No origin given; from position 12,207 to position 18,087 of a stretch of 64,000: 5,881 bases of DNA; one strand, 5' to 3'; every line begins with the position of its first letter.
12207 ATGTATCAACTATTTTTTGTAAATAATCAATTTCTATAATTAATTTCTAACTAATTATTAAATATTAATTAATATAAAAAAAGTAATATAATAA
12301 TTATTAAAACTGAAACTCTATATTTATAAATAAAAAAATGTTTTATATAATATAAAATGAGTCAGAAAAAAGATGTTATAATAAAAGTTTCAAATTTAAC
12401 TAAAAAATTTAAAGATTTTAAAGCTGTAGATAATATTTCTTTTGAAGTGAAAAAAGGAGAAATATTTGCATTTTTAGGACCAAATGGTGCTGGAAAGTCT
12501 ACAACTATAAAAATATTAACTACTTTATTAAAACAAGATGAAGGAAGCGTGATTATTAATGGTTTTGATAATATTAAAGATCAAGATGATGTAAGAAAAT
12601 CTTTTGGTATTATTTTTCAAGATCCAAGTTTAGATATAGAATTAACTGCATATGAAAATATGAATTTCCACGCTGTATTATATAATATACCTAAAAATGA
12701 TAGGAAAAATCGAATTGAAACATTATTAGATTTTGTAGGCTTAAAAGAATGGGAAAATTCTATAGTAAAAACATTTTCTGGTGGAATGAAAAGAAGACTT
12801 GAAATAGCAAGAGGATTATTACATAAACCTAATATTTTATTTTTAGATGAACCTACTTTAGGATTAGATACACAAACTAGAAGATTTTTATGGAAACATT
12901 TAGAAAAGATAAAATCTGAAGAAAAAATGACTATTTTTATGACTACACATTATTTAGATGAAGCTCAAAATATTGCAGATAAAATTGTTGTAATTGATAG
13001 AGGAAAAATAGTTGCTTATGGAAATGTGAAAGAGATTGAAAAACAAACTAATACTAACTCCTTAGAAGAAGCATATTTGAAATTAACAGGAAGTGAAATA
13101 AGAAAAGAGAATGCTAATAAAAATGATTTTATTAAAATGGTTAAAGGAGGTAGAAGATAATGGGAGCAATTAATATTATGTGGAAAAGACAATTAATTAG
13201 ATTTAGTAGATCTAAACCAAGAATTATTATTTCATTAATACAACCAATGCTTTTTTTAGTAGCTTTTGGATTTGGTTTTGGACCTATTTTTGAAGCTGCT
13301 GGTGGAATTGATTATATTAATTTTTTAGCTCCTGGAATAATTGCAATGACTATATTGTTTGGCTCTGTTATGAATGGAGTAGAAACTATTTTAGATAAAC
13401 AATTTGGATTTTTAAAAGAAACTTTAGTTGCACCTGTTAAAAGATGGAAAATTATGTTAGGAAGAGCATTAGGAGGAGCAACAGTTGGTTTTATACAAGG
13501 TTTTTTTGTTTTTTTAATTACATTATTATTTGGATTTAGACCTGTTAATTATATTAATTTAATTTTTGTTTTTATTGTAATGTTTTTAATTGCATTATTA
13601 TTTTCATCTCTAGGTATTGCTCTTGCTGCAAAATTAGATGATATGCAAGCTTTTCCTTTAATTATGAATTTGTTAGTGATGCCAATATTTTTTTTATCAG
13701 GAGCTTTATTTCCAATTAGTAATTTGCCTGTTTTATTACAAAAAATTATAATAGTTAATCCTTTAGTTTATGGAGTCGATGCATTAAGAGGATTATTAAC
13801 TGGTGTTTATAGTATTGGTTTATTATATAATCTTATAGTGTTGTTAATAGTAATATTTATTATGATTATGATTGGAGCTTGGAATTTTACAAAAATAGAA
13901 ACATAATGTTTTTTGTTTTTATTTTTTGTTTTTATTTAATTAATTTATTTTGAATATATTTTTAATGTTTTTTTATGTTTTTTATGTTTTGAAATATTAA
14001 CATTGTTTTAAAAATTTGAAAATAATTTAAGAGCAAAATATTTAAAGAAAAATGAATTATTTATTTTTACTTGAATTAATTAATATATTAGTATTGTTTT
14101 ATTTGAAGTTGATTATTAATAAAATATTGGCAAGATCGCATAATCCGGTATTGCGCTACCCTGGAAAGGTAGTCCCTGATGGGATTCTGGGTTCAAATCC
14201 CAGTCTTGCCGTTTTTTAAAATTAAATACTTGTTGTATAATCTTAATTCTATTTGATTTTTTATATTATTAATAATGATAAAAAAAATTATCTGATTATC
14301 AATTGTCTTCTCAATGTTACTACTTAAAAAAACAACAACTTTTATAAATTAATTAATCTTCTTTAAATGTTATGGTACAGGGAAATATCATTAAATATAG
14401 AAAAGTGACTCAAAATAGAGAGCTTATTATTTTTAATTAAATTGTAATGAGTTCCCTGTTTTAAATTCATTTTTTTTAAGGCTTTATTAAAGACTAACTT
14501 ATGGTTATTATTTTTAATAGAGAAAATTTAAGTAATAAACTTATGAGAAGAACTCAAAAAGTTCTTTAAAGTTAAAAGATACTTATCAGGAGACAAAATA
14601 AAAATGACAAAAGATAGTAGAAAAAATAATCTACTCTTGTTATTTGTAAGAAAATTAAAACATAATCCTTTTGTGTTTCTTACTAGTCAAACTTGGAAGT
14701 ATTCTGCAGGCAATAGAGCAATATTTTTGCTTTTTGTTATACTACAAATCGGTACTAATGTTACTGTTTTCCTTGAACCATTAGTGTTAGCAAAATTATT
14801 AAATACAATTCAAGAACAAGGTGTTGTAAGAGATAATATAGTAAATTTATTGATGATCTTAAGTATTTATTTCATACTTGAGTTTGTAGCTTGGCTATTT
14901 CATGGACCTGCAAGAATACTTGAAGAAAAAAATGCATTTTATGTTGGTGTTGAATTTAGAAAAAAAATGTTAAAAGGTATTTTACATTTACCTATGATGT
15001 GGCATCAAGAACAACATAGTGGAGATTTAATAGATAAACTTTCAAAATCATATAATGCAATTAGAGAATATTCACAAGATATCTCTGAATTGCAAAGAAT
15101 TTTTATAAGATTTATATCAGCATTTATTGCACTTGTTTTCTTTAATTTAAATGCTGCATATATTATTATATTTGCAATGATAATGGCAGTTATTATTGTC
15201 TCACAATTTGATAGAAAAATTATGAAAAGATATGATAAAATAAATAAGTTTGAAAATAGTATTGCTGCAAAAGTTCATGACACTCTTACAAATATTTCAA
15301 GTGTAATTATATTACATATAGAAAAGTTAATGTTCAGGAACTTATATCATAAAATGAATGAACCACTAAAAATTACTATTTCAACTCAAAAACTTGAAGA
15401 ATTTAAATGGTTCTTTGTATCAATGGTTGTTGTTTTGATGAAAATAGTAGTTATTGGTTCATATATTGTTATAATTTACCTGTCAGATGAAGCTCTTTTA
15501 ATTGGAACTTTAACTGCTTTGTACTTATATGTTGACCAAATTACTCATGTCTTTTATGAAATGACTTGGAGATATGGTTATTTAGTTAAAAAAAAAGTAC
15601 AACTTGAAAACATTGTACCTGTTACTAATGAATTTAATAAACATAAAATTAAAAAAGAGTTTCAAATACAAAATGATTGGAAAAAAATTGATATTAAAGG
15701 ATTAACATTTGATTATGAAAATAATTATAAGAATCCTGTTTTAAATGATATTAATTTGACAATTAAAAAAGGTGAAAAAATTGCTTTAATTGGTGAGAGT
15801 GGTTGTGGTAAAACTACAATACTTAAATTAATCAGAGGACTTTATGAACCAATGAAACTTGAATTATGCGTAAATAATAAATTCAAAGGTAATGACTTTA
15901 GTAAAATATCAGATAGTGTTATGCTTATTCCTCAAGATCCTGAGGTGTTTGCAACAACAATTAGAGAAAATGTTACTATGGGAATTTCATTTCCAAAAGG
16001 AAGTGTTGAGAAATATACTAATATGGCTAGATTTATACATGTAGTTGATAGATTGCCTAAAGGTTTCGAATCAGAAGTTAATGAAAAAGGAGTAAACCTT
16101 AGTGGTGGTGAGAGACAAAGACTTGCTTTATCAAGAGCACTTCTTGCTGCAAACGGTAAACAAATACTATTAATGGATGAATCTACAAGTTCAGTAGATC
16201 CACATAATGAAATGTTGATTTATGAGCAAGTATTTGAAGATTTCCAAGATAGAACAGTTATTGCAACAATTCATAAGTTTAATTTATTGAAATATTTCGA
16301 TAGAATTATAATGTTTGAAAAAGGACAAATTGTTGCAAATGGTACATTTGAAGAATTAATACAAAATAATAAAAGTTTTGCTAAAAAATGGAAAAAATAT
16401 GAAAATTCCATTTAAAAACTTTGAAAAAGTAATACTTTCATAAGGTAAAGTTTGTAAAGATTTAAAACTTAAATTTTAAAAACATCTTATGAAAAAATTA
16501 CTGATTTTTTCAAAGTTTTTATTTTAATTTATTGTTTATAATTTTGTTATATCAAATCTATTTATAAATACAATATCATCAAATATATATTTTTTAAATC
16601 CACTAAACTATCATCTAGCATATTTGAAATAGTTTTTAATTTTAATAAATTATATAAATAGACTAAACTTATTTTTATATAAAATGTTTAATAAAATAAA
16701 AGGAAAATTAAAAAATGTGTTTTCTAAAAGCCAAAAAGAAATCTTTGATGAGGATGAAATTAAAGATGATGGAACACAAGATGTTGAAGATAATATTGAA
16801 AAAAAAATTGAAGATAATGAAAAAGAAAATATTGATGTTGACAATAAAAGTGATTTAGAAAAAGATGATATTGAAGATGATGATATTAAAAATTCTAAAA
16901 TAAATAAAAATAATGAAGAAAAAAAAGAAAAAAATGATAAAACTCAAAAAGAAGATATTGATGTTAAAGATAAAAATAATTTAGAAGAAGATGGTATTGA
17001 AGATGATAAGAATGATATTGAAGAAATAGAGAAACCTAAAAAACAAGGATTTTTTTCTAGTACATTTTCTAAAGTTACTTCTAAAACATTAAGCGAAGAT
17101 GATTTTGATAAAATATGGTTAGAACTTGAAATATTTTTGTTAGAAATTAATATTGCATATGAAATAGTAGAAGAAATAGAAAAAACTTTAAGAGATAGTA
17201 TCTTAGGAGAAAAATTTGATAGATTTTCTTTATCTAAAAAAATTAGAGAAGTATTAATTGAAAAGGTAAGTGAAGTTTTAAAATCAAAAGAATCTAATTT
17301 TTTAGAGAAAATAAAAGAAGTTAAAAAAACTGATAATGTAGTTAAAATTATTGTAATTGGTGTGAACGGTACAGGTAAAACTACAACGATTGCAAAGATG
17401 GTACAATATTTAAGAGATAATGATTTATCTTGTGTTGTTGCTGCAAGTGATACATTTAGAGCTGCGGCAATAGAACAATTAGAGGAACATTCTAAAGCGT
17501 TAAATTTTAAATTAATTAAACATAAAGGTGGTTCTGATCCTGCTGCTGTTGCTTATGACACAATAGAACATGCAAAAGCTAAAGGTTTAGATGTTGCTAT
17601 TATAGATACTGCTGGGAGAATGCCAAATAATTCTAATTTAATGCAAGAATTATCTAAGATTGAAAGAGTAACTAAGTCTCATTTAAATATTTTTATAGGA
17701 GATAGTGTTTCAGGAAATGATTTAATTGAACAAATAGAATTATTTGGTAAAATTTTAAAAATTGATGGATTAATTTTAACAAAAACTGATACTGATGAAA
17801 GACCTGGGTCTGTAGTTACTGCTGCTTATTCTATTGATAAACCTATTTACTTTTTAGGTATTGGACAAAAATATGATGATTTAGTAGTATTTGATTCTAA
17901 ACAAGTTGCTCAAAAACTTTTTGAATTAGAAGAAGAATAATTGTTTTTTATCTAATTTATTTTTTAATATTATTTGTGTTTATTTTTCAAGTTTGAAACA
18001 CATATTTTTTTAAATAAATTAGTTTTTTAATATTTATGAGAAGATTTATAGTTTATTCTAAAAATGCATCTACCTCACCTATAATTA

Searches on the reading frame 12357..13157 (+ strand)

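Call 54: search_protein_families(library=pfam, proteins=[window:12357-13157:+], max_evalue=0.0001)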
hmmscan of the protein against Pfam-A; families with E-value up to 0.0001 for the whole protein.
window:12357-13157:+ (267 aa): 3 families
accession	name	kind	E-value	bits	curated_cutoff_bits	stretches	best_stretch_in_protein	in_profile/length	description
PF00005.33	ABC_tran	-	2.8e-36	125.6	25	1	25-167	2-136/137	ABC transporter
PF13304.12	AAA_21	-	7.3e-09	36.5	27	0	36-124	1-104/304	AAA domain, putative AbiEii toxin, Type IV TA system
PF13175.12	AAA_15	-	4e-06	27.1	32.1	0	19-95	9-89/374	AAA ATPase domain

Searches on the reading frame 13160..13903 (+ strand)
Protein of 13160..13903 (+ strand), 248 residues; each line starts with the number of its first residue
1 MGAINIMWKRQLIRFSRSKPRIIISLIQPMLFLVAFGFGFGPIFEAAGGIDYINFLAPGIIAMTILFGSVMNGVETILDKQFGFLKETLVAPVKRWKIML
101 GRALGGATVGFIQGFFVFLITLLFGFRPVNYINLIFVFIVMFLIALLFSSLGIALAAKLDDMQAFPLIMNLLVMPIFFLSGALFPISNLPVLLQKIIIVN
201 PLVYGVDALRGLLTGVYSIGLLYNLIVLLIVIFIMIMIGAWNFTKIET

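Call 55: search_protein_families(library=pfam, proteins=[window:13160-13903:+], max_evalue=0.0001)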
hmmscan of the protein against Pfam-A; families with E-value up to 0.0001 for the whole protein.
window:13160-13903:+ (248 aa): 2 families
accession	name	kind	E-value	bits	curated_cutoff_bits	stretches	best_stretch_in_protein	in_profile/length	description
PF01061.29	ABC2_membrane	-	2.5e-36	125.7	26.9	1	4-212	3-209/211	ABC-2 type transporter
PF12698.13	ABC2_membrane_3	-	6.9e-19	68.6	31.6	1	52-241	160-347/347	ABC-2 family transporter protein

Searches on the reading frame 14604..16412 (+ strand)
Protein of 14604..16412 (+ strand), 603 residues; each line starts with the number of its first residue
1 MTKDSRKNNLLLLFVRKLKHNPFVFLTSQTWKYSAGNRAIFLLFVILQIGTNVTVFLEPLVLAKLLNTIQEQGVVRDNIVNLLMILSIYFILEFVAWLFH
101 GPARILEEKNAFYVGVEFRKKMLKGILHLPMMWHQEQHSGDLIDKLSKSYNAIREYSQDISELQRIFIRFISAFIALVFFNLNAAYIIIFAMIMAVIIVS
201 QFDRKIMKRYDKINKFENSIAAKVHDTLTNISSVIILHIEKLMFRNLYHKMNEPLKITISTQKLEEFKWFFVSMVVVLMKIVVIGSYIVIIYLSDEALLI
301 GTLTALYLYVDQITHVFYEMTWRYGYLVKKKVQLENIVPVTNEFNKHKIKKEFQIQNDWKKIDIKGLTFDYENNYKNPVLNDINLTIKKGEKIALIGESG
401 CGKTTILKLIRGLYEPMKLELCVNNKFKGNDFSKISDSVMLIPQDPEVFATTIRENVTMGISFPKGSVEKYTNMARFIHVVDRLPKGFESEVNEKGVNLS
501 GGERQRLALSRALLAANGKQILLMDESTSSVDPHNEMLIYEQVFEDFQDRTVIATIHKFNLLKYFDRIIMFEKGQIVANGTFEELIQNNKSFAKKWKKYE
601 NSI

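Call 55: search_protein_families(library=pfam, proteins=[window:14604-16412:+], max_evalue=0.0001)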
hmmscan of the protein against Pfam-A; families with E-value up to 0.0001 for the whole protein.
window:14604-16412:+ (603 aa): 3 families
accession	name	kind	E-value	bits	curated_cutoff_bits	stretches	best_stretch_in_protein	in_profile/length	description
PF00005.33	ABC_tran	-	2.7e-25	90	25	1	380-529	1-137/137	ABC transporter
PF00664.28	ABC_membrane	-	8.1e-18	65.5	28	1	42-313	2-270/274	ABC transporter transmembrane region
PF13304.12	AAA_21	-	1.1e-05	26.2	27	0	394-440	3-41/304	AAA domain, putative AbiEii toxin, Type IV TA system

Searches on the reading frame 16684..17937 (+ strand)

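Call 55: search_protein_families(library=pfam, proteins=[window:16684-17937:+], max_evalue=0.0001)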
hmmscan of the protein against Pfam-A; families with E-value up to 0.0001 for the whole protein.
window:16684-17937:+ (418 aa): 5 families
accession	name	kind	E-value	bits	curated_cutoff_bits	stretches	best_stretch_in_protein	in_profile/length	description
PF00448.28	SRP54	-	1.1e-64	218.2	22.7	1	221-413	3-195/196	SRP54-type protein, GTPase domain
PF02881.24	SRP54_N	-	3.2e-06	27.7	22.4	1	124-190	5-70/75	SRP54-type protein, helical bundle domain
PF13401.12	AAA_22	-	2.6e-05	25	27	1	222-329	8-110/130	AAA domain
PF13604.12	AAA_30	-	2.9e-05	24.3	27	1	222-327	21-113/191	AAA domain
PF13245.12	AAA_19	-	3.1e-05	24.6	25.1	1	221-340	13-125/134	AAA domain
